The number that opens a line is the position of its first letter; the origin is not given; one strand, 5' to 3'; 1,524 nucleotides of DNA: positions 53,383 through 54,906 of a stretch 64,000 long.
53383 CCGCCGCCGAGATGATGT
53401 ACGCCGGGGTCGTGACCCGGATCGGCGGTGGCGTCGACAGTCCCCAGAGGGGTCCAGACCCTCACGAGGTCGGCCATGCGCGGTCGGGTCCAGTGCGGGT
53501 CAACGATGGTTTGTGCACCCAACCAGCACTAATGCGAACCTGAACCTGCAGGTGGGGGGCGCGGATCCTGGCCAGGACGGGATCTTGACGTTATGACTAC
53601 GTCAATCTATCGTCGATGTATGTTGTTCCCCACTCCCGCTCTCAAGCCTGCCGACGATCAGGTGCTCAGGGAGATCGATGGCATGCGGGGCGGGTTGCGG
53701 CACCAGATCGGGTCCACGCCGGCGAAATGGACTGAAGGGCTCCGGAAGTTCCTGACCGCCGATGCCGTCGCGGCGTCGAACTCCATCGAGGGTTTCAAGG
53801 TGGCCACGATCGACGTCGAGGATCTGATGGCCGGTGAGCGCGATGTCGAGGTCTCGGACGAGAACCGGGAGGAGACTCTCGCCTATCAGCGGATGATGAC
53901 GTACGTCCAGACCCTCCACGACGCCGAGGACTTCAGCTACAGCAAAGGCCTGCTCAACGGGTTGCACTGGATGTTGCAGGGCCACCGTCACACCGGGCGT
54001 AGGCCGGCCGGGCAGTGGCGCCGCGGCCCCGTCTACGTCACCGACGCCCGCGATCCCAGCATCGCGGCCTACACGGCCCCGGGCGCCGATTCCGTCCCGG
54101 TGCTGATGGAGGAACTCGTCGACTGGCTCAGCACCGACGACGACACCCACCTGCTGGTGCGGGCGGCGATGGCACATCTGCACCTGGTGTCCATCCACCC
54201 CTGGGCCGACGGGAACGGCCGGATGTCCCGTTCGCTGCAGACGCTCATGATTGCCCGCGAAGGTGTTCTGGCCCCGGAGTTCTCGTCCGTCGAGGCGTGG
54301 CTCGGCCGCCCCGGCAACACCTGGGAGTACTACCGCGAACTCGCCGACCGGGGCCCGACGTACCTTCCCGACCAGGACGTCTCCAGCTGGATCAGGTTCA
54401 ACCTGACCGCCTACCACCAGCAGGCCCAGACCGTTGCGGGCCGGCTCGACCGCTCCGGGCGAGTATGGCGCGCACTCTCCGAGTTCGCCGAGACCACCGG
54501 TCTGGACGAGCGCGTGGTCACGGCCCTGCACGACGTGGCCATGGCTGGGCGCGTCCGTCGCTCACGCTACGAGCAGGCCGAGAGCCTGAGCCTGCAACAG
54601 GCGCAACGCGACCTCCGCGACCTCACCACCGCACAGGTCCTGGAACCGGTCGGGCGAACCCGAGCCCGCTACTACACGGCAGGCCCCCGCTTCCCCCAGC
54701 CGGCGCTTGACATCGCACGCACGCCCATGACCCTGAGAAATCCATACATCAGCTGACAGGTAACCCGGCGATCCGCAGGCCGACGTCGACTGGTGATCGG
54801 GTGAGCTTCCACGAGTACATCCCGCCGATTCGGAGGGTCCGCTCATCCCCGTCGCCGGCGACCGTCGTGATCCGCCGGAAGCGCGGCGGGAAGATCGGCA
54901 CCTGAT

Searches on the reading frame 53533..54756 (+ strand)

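Call 100: search_protein_families(library=padloc, proteins=[window:53533-54756:+], max_evalue=0.001)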
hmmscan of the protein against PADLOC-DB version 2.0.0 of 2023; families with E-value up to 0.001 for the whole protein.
window:53533-54756:+ (407 aa): 7 families
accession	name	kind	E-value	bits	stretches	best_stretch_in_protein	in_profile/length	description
PDLC03963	SoFic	-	5.9e-43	145.6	1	70-383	52-351/361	-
PDLC04966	PDC-S24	-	1.4e-15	55.2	1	114-249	209-345/497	-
PDLC04839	PDC-S04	-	3.5e-09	34.6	1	198-254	117-173/205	-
PDLC04840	PDC-S04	-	6.8e-07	27.2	1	179-235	108-169/227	-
PDLC04837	PDC-S04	-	7.6e-07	26.6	1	67-235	18-178/234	-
PDLC04836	PDC-S04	-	1.2e-06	25.9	1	82-234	33-181/244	-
PDLC04838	PDC-S04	-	0.00063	17.6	0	197-244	119-166/209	-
